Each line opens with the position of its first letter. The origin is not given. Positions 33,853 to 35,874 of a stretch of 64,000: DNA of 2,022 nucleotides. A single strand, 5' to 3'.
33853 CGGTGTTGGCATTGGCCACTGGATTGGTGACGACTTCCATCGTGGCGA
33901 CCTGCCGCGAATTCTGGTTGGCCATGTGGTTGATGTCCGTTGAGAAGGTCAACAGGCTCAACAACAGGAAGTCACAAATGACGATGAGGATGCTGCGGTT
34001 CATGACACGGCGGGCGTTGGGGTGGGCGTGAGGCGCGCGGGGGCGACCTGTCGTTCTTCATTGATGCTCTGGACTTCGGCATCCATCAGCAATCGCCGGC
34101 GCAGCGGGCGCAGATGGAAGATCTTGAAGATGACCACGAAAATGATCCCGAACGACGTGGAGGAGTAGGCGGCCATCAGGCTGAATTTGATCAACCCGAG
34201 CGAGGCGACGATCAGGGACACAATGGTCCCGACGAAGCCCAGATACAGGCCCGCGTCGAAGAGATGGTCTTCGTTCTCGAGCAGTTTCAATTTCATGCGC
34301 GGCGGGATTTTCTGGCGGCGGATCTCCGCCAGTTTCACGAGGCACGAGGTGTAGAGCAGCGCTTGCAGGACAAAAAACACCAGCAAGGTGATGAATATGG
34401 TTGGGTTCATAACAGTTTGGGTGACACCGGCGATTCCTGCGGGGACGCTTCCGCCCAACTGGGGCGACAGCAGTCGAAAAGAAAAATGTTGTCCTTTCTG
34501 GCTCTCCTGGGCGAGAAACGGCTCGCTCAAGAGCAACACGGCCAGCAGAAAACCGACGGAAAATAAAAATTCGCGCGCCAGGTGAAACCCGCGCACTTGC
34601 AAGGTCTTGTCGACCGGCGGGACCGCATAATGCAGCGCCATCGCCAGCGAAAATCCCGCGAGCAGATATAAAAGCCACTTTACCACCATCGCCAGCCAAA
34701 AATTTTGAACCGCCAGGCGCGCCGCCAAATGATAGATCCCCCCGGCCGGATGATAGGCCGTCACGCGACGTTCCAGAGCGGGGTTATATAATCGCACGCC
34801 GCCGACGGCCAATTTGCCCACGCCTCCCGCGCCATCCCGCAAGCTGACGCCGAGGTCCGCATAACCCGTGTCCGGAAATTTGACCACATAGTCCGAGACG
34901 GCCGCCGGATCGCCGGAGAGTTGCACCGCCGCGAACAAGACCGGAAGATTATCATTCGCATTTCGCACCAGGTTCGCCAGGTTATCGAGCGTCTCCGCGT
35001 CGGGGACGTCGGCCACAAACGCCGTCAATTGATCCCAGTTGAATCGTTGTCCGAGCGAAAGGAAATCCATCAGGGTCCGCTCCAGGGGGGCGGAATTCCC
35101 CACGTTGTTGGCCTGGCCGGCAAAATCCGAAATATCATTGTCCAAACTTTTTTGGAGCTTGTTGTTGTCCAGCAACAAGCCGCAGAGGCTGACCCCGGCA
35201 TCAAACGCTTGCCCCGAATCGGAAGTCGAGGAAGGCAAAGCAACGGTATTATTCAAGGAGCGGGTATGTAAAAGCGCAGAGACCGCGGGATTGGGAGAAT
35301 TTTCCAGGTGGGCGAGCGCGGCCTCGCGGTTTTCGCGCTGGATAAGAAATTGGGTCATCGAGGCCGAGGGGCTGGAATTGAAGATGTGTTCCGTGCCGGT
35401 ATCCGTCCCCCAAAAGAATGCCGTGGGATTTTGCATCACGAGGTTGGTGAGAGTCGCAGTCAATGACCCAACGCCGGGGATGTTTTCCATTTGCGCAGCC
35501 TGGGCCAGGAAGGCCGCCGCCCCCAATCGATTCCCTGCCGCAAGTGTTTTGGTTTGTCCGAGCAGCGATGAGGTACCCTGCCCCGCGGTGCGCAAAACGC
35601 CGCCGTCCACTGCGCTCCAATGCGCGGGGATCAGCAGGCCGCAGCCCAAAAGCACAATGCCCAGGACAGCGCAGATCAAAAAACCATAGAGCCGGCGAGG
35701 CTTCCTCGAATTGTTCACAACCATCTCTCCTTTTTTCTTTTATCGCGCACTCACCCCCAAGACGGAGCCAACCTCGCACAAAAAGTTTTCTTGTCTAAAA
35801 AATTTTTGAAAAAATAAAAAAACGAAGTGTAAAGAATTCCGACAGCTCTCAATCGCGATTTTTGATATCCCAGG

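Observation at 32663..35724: ATGA-coupled pair resembling an ion-driven stator unit (MotA/ExbB/TolQ-like channel plus ExbD/TolR-like Asp-TM protein) with atypical domain architecture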

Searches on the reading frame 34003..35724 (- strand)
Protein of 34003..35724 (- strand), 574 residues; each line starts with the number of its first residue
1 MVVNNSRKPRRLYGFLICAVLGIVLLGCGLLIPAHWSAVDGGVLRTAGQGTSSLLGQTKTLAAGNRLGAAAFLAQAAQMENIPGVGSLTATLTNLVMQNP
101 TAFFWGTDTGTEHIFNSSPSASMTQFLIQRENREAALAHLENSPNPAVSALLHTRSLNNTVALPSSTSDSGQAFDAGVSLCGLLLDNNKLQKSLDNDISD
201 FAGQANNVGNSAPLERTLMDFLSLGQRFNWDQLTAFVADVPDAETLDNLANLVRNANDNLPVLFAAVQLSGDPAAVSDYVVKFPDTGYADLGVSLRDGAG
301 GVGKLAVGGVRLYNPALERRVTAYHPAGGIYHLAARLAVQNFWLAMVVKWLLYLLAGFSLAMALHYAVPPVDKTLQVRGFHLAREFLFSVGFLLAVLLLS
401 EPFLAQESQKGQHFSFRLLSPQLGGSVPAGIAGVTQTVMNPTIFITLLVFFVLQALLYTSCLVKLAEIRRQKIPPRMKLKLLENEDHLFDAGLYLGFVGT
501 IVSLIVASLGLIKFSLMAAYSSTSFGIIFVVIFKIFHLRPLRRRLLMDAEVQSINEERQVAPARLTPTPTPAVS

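Call 3: search_protein_families(library=pfam, proteins=[window:34003-35724:-], max_evalue=10)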
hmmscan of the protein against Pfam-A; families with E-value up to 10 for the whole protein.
window:34003-35724:- (574 aa): 1 family
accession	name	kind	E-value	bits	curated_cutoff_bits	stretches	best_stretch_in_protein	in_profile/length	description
PF09990.14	DUF2231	-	7.3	7.1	26.4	1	448-527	16-74/139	Predicted membrane protein (DUF2231)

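Call 4: search_protein_families(library=ncbifam, proteins=[window:34003-35724:-], max_evalue=10)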
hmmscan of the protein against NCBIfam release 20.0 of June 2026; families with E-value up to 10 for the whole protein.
window:34003-35724:- (574 aa): 0 families

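Call 5: search_protein_families(library=padloc, proteins=[window:34003-35724:-], max_evalue=10)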
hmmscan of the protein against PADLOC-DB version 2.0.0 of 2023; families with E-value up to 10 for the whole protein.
window:34003-35724:- (574 aa): 0 families

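Call 7: find_homologous_proteins(query=window:34003-35724:-)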
Query window:34003-35724:- (574 aa): 1392 proteins with E <= 0.001 among 8000 candidates; the best 120 are listed.
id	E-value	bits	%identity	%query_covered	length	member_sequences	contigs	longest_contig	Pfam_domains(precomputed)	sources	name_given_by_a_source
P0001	0.0e+0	1260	100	100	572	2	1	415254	-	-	-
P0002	0.0e+0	1021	84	96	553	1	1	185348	-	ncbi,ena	-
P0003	4.2e-295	998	80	99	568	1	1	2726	-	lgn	-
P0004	1.4e-257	874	71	99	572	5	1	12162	-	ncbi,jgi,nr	ncbi:MAG TPA: hypothetical protein VMH30_12400 [Verrucomicrobiae bacterium]|nr:hypothetical protein 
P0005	7.6e-256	868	72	98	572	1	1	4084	-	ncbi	-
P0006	8.3e-248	842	69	99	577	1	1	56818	-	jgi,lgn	jgi:hypothetical protein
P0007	2.5e-212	725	65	94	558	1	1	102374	-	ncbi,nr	ncbi:MAG: hypothetical protein KGJ88_01525 [Verrucomicrobiota bacterium]|nr:hypothetical protein [Ve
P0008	1.3e-208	713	62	98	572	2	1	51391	-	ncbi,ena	-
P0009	1.2e-207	709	63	94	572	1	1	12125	-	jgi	jgi:hypothetical protein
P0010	1.5e-207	709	62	96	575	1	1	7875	-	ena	-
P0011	2.2e-207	709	62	95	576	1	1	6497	-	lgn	-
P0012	5.2e-207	707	61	97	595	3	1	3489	-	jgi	jgi:hypothetical protein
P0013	5.7e-207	707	61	97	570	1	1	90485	-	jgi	jgi:hypothetical protein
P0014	1.5e-206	706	62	95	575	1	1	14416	-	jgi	jgi:hypothetical protein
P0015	2.6e-206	705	63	95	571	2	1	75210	-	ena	-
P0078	1.2e-195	670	59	98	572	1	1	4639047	-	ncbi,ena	-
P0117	2.2e-190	652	57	99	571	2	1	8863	-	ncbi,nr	ncbi:MAG TPA: hypothetical protein VL970_08770 [Candidatus Acidoferrales bacterium]|nr:hypothetical 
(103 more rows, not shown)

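Call 13: search_solved_structures(query=A1, max_evalue=10, show_alignments=3)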
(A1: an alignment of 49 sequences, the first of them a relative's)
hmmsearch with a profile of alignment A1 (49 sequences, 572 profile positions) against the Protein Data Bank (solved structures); distinct sequences matched with E-value up to 10: 1.
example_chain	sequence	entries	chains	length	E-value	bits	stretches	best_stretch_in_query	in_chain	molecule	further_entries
6gmm_A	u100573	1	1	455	0.033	16.2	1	189-253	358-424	adhesin LabA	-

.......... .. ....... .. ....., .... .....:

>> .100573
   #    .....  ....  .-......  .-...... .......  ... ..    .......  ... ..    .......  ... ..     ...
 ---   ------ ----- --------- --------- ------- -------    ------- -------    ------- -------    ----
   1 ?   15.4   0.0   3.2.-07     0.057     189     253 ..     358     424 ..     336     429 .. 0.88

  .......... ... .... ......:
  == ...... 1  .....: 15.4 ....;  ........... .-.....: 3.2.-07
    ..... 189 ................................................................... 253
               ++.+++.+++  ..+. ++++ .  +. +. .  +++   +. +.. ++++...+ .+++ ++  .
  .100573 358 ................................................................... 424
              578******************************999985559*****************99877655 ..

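Call 17: search_protein_families(library=pfam, alignment_id=A1, max_evalue=10)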
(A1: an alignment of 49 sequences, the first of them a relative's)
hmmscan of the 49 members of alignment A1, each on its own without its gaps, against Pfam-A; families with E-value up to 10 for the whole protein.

A. member 1, P0001 (572 aa): 1 family
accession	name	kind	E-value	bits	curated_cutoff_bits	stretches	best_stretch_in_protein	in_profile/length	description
PF09990.14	DUF2231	-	7.2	7.1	26.4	1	446-525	16-74/139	Predicted membrane protein (DUF2231)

B. families by the number of members that match (of 49 scanned): 18 families
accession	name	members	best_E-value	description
PF09990.14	DUF2231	14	0.057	Predicted membrane protein (DUF2231)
PF01226.23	Form_Nir_trans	8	0.0058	Formate/nitrite transporter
PF11683.13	DUF3278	7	0.38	Protein of unknown function (DUF3278)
PF05283.16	MGC-24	4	0.09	Multi-glycosylated core protein 24 (MGC-24), sialomucin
PF19121.6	DUF5805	3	0.038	Family of unknown function (DUF5805)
PF03878.20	YIF1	2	0.22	YIF1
PF20721.2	C19orf12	1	0.0057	C19orf12-like protein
PF23524.2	MGAT4A_C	1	0.024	MGAT4 C-terminal domain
PF00895.25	ATP-synt_8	1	0.076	ATP synthase protein 8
PF10643.14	Cytochrome-c551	1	0.18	Photosystem P840 reaction-centre cytochrome c-551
PF22816.2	CatAgl_D2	1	0.22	Alpha-1,3-glucanase catalytic domain D2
PF11158.13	DUF2938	1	0.22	Protein of unknown function (DUF2938)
PF14965.11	BRI3BP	1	0.25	Negative regulator of p53/TP53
PF15339.11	Afaf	1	0.42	Acrosome formation-associated factor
PF23696.1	YneP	1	0.57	YneP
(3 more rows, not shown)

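Call 21: find_encoding_contigs(protein=P0078, flank=10000, max_places=2)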
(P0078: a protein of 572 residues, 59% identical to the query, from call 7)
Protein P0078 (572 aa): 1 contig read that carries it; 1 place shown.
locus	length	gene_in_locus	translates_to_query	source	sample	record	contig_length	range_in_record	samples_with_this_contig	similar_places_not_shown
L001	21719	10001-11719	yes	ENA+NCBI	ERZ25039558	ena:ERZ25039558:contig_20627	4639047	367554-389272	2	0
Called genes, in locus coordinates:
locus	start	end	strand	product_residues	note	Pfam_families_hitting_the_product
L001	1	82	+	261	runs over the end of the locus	PF04893:Yip1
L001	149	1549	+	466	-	PF25917:BSH_RND, PF25984:BSH_YknX (weak), PF25881:HH_YBHG, PF25876:HH_MFP_RND (weak), PF25954:Beta-barrel_RND_2 (faint), PF25990:Beta-barrel_YknX, PF25975:CzcB_C (weak), PF25989:YknX_C (weak)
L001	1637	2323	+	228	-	PF02463:SMC_N (weak), PF13555:AAA_29 (faint), PF00005:ABC_tran, PF13304:AAA_21 (faint)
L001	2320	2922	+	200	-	PF12704:MacB_PCD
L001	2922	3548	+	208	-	PF02687:FtsX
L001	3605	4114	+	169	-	PF05635:23S_rRNA_IVP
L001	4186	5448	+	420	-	PF12704:MacB_PCD, PF02687:FtsX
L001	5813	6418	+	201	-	PF09136:Glucodextran_B (faint), PF17957:Big_7 (weak)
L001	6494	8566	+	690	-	-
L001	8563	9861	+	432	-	-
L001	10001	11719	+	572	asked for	-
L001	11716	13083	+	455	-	-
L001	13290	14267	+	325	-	PF13349:DUF4097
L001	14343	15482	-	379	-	PF13528:Glyco_trans_1_3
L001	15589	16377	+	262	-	PF04794:YdjC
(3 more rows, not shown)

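Call 22: find_encoding_contigs(protein=P0117, flank=10000, max_places=2)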
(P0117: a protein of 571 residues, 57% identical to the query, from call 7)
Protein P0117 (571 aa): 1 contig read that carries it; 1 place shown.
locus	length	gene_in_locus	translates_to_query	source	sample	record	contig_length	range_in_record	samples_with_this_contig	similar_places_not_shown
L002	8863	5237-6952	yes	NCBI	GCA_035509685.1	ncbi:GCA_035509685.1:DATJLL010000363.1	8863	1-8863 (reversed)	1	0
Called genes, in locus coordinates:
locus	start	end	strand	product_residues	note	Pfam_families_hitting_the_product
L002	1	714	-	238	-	PF00009:GTP_EFTU, PF01926:MMR_HSR1 (faint)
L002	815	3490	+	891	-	PF08450:SGL (faint), PF10282:Lactonase (weak), PF04185:Phosphoesterase (weak)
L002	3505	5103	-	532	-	-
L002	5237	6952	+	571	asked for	-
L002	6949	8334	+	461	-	-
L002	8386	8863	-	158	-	?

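Call 25: predict_structure(alignment_id=A1)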
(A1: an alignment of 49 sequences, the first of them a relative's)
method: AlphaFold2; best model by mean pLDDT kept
length: 572 residues; sequences in the alignment: 49
mean_pLDDT: 81.7   pTM: 0.72
mean pLDDT of the five models: 81.7, 81.4, 79.3, 79.2, 77.2
residues with pLDDT >= 90: 248; 70-90: 219; 50-70: 53; < 50: 52
segments of 3 or more residues with pLDDT < 50: 401-437, 559-572
pLDDT, mean of each block of 10 residues (from residue 1): 71 94 89 74 87 95 96 95 93 93 93 88 93 96 95 85 82 95 95 96 89 96 97 97 97 95 96 94 91 91 86 79 85 86 90 92 82 71 81 71 43 36 35 45 67 74 80 84 77 70 65 64 75 83 84 67 44 38
secondary structure, 60 per line:
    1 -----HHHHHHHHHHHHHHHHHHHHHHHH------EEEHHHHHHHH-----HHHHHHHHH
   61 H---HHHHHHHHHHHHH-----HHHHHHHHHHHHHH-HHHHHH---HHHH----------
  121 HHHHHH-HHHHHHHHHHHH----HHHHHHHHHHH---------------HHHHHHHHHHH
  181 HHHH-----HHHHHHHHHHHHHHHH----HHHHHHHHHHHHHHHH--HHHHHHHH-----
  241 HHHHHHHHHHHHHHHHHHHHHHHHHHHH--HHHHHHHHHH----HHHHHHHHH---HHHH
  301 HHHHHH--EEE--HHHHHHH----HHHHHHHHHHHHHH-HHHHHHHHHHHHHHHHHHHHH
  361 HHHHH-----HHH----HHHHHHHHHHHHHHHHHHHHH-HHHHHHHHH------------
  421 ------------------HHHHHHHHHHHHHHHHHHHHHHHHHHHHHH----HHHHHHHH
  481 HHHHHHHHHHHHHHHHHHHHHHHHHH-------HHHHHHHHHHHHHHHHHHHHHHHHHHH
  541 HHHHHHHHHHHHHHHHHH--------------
elements in order: H6-29 E36-38 H39-46 H52-61 H65-77 H83-96 H98-103 H107-110 H121-126 H128-139 H144-154 H170-184 H190-205 H210-225 H228-235 H241-268 H271-280 H285-293 H297-306 E309-311 H314-320 H325-338 H340-365 H378-398 H400-408 H439-468 H473-506 H514-558
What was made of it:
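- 34000..35724 (-): Gene A: 574-aa inner-membrane protein with TM1, a periplasmic all-alpha domain and five further TM helices. It belongs to an unannotated family. AF2 model, pLDDT 81.7 (call 25).
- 34711..35619 (-): Periplasmic all-alpha domain of A (about residues 36-338). It is confidently modelled but poorly conserved in sequence across the wider family. pLDDT above 90 over most of the domain (call 25).
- Checked: The AlphaFold2 model of A (pLDDT 81.7, call 25) shows an N-terminal TM helix, an all-alpha soluble domain (about residues 36-338, pLDDT above 90) and then five TM helices.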

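Call 29: fold_search(model_id=the predicted structure, library=pdb)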
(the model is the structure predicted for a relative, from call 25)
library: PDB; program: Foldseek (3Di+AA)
matches with E <= 10: 237; with E <= 0.001: 0
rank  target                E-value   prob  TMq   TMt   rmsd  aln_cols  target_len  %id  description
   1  8ttg_A                5.9e-02  0.12  0.08  0.10  29.2       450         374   13  NorA single mutant - E222Q at pH 7.5 (released 2024-05-29)
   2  9ky5_A                1.0e-01  0.15  0.11  0.12  29.6       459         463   13  Structure of y+LAT2 bound with Arg (released 2025-04-23)
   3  8ttf_A                3.7e-01  0.07  0.08  0.11  29.7       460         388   12  NorA double mutant - E222QD307N at pH 7.5 (released 2024-05-29)
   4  6rz9                  4.5e-01  0.06  0.08  0.11  35.8       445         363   12  Crystal structure of the human cysteinyl leukotriene receptor 2 in complex with ONO-2770372 (released 2019-12-11)
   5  9kh5                  5.1e-01  0.08  0.10  0.11  28.7       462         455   13  Structure of y+LAT1 (released 2025-04-02)
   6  5i6j                  5.6e-01  0.11  0.10  0.13  43.9       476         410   10  Crystal Structure of SRGAP2 F-BARx (released 2017-03-08)
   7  7dsk_B                5.6e-01  0.08  0.11  0.12  29.0       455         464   14  Overall structure of the LAT1-4F2hc bound with JX-075 (released 2021-03-10)
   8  6bpl_A                5.6e-01  0.06  0.08  0.08  33.8       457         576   10  E. coli MsbA in complex with LPS and inhibitor G907 (released 2018-05-02)
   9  9lmp_R                6.1e-01  0.06  0.08  0.11  25.1       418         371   11  Cryo-EM structure of antagonist-bounded inactive human GPR4 (released 2025-07-02)
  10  4dyl                  6.1e-01  0.04  0.06  0.09  44.6       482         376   14  F-BAR domain of human FES tyrosine kinase (released 2012-04-04)
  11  8e6l                  6.8e-01  0.04  0.09  0.11  29.4       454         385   13  X-ray structure of the Deinococcus radiodurans Nramp/MntH divalent transition metal transporter D296A mutant in an inwar (released 2023-05-03)
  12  7zdt_D                6.8e-01  0.04  0.07  0.07  35.3       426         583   15  Occ(apo/return) conformation of CydDC mutant (E500Q.C) in ATP(CydC) bound state (Dataset-18) (released 2023-04-19)
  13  4bv0_B                9.5e-01  0.04  0.07  0.12  27.6       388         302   11  High Resolution Structure of Evolved Agonist-bound Neurotensin Receptor 1 Mutant without Lysozyme Fusion (released 2014-01-29)
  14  7wsr_A                9.9e-01  0.03  0.07  0.07  28.2       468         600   12  Cryo-EM structure of the barley Yellow stripe 1 transporter (released 2022-11-30)
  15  6c3i_B                1.0e+00  0.05  0.09  0.11  29.0       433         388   15  Crystal structure of the Deinococcus radiodurans Nramp/MntH divalent transition metal transporter G45R mutant in an in (released 2019-02-13)
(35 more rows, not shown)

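Call 43: find_related_loci(query=A1, collection=genome_contigs, flank=8000)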
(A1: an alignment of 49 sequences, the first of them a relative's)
Query A1 (572 aa) in genome_contigs; peptide patterns used: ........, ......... (x = any residue, [..] = any of these).
212 stretches matched a pattern; 157 encode a relative of the query (tblastn E <= 1e-3); the best 80 are kept; 80 distinct loci.
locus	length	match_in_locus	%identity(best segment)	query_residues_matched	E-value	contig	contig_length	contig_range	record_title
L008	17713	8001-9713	84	1-569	0e+0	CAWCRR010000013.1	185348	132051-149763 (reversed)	MAG: uncultured Verrucomicrobiae bacterium isolate MFD09286.bin.2.134 genome assembly, contig: contig_118543, whole geno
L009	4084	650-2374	71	1-571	0e+0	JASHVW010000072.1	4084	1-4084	MAG: Verrucomicrobiia bacterium isolate JOPF215 JOPF_AWAY_contig_260290, whole genome shotgun sequence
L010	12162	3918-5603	70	1-560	0e+0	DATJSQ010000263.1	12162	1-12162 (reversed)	MAG TPA_asm: Verrucomicrobiia bacterium isolate SMAG_U14997 k141_2921414, whole genome shotgun sequence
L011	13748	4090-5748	66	6-556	0e+0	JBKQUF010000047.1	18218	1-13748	MAG: Limisphaerales bacterium isolate SEr2D2E2F__bin_123 SEr2D2E2F_000000040813, whole genome shotgun sequence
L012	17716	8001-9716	61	6-551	0e+0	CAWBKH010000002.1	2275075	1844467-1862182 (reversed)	MAG: uncultured Verrucomicrobiae bacterium isolate MFD03044.bin.1.108 genome assembly, contig: contig_20741, whole genom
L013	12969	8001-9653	62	9-551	0e+0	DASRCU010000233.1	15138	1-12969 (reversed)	MAG TPA_asm: Verrucomicrobiia bacterium isolate SMAG_U9961 k141_527471, whole genome shotgun sequence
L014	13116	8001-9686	60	2-570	0e+0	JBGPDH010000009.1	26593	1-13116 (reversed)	MAG: Verrucomicrobiia bacterium isolate OBJ_0618_050_29 k141_4551534_length_26593_cov_10.7270, whole genome shotgun sequ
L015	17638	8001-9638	61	9-546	0e+0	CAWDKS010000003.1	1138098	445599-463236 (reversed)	MAG: uncultured Verrucomicrobiae bacterium isolate MFD09286.bin.1.254 genome assembly, contig: contig_33281, whole genom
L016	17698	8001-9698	59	9-568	0e+0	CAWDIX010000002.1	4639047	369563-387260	MAG: uncultured Verrucomicrobiae bacterium isolate MFD06435.bin.2.9 genome assembly, contig: contig_20627, whole genome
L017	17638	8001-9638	61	9-546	0e+0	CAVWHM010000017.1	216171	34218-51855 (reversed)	MAG: uncultured Verrucomicrobiae bacterium isolate MFD01476.bin.2.105 genome assembly, contig: contig_16759, whole genom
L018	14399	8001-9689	60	2-570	0e+0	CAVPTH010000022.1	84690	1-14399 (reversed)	MAG: uncultured Verrucomicrobiae bacterium isolate MFD00031.bin.2.36 genome assembly, contig: contig_74207, whole genome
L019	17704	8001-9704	61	9-571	0e+0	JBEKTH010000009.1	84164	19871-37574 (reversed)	MAG: Verrucomicrobiota bacterium isolate SPRUCE 553 SPRUCE_553_9, whole genome shotgun sequence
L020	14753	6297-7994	60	1-554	0e+0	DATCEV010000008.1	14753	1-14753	MAG TPA_asm: Verrucomicrobiia bacterium isolate SMAG_U7763 k141_143450, whole genome shotgun sequence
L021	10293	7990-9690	60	9-570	0e+0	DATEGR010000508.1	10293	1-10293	MAG TPA_asm: Verrucomicrobiia bacterium isolate SMAG_U8790 k141_1240534, whole genome shotgun sequence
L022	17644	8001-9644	59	9-548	0e+0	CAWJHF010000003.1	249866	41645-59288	MAG: uncultured Verrucomicrobiae bacterium isolate MFD01231.bin.1.64 genome assembly, contig: contig_14152, whole genome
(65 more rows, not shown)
